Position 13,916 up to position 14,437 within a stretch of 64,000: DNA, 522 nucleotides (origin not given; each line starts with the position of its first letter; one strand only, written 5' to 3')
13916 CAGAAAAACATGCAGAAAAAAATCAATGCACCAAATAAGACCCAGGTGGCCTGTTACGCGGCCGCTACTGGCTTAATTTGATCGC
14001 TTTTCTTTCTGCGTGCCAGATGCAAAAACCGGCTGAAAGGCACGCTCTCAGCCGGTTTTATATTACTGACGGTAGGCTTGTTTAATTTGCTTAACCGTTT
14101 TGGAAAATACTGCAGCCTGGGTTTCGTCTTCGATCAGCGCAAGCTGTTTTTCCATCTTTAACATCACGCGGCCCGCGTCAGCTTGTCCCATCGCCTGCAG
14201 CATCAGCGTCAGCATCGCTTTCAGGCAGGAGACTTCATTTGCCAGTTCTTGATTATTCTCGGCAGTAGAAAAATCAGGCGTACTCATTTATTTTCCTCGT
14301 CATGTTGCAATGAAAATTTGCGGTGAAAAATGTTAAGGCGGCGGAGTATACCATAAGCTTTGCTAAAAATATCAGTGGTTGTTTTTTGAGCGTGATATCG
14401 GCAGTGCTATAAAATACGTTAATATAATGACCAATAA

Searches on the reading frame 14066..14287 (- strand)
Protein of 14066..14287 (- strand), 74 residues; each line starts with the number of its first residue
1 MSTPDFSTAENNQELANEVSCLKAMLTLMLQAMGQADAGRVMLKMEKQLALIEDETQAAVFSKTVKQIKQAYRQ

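Call 36: find_related_loci(query=window:14066-14287:-, collection=genome_contigs, flank=1500)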
Query seq(74 aa) (74 aa) in genome_contigs; peptide patterns used: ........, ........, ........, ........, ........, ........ (x = any residue, [..] = any of these).
291 stretches matched a pattern; 124 encode a relative of the query (tblastn E <= 1e-3); the best 80 are kept; 80 distinct loci.
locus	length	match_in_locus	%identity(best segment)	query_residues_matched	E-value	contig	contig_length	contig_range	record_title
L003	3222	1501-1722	100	1-74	4e-46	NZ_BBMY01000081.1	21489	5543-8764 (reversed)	Escherichia albertii NBRC 107761 = DSM 17582 strain NBRC 107761, whole genome shotgun sequence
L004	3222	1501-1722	100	1-74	4e-46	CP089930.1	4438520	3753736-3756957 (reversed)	Escherichia coli strain E69 chromosome, complete genome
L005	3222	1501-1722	100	1-74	4e-46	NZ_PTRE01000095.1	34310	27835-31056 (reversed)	Escherichia sp. MOD1-EC7003 MOD1-EC7003_95_length_34310_cov_106, whole genome shotgun sequence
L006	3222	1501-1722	100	1-74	4e-46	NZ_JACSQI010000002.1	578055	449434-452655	Escherichia whittamii strain Sa2BVA5 NODE_2_length_578055_cov_7.746463, whole genome shotgun sequence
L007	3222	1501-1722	99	1-74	3e-45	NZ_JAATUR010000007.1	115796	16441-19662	Escherichia coli strain SCPM-O-B-8794 7length=115796, whole genome shotgun sequence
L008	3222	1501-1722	93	1-74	7e-44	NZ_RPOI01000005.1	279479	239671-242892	Citrobacter youngae strain CCUG 30791 citrobacter_youngae_CCUG30791T_0000005, whole genome shotgun sequence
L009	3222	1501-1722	93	1-74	7e-44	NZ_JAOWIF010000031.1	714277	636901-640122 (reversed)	Citrobacter sp. Cu233 222, whole genome shotgun sequence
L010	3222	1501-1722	93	1-74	7e-44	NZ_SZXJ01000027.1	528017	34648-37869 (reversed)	Citrobacter sp. wls619 contig15, whole genome shotgun sequence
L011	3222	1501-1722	93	1-74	1e-43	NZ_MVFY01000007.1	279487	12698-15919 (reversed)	Citrobacter portucalensis strain A60 A60_S7_L001_NODE_7_length_279487_cov_21.1854, whole genome shotgun sequence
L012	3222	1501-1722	93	1-74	2e-43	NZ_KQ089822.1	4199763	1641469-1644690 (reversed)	Citrobacter sp. MGH106 aetzL-supercont1.1, whole genome shotgun sequence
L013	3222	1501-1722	92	1-74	2e-43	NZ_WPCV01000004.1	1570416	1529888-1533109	Citrobacter sp. On2M On2M_4, whole genome shotgun sequence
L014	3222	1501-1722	92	1-74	2e-43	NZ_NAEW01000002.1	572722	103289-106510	Citrobacter braakii strain ATCC 51113 CbraakiiATCC_L001_NODE_2_length_572722__23.1737, whole genome shotgun sequence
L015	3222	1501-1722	91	1-74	6e-43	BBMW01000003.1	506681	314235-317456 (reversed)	Citrobacter werkmanii NBRC 105721 DNA, contig: CIWKM03, whole genome shotgun sequence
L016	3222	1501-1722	91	1-74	6e-43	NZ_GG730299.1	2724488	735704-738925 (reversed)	Citrobacter youngae ATCC 29220 Scfld0, whole genome shotgun sequence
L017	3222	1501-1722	91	1-74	6e-43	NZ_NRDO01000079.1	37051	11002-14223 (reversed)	Citrobacter sp. NCU1 contig_79, whole genome shotgun sequence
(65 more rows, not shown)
